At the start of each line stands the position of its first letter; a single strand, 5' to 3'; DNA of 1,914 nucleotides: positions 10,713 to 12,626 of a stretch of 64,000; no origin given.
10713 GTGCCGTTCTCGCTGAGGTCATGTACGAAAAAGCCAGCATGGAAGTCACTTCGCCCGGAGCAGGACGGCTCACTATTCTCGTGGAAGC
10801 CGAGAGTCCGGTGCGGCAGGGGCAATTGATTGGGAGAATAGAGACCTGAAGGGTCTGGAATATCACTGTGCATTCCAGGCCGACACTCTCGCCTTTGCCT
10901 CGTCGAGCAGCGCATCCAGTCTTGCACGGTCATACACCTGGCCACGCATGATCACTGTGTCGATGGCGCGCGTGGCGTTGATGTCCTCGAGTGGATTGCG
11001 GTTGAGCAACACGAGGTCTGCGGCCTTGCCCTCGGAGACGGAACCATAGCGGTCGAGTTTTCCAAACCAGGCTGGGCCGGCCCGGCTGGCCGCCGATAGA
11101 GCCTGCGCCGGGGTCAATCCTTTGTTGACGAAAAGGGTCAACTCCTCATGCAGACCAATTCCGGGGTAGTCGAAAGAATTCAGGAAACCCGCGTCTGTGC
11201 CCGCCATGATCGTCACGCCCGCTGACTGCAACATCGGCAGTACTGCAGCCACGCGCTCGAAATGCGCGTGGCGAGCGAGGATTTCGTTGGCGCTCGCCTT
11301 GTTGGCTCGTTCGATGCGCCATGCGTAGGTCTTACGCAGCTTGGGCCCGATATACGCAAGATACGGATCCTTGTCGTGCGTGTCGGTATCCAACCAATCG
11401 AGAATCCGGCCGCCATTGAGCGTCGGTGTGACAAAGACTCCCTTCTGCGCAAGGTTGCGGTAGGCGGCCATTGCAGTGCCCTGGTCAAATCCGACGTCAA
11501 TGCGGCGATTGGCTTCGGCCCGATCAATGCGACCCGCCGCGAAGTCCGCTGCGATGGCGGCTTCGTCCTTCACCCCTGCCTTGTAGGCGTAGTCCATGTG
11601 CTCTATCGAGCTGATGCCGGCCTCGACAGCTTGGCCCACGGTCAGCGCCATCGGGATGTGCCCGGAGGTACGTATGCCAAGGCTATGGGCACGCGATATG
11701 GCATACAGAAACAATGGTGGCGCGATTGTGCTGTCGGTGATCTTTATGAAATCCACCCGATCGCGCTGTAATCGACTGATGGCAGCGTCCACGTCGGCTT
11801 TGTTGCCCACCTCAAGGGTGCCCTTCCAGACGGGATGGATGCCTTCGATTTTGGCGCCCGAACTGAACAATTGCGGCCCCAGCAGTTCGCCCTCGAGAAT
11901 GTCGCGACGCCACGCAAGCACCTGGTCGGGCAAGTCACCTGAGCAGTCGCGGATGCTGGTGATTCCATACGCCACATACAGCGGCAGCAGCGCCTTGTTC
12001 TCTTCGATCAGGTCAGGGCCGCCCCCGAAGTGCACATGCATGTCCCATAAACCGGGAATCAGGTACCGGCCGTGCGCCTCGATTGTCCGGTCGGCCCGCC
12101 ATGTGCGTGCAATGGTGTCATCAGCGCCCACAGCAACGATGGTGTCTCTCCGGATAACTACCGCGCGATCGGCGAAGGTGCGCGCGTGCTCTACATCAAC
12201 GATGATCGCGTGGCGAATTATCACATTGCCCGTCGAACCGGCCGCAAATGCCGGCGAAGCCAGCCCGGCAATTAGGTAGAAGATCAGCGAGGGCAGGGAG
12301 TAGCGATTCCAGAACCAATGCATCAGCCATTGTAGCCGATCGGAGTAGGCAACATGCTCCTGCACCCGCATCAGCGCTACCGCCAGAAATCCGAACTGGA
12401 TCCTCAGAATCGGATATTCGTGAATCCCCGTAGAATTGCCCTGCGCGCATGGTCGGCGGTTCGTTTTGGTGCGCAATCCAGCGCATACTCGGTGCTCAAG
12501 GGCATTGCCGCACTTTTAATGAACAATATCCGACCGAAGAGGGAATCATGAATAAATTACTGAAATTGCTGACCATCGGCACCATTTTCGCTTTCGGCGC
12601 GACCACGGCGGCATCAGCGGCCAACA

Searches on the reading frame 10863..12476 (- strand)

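Call 64: search_protein_families(library=pfam, proteins=[window:10863-12476:-], max_evalue=0.0001)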
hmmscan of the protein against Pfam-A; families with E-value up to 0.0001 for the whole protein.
window:10863-12476:- (537 aa): 2 families
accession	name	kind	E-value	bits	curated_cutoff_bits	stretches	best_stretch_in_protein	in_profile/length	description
PF01979.26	Amidohydro_1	-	1.6e-17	64.2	25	1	138-514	1-344/345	Amidohydrolase family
PF07969.17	Amidohydro_3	-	1e-12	48.8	29.7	1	415-513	361-469/472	Amidohydrolase family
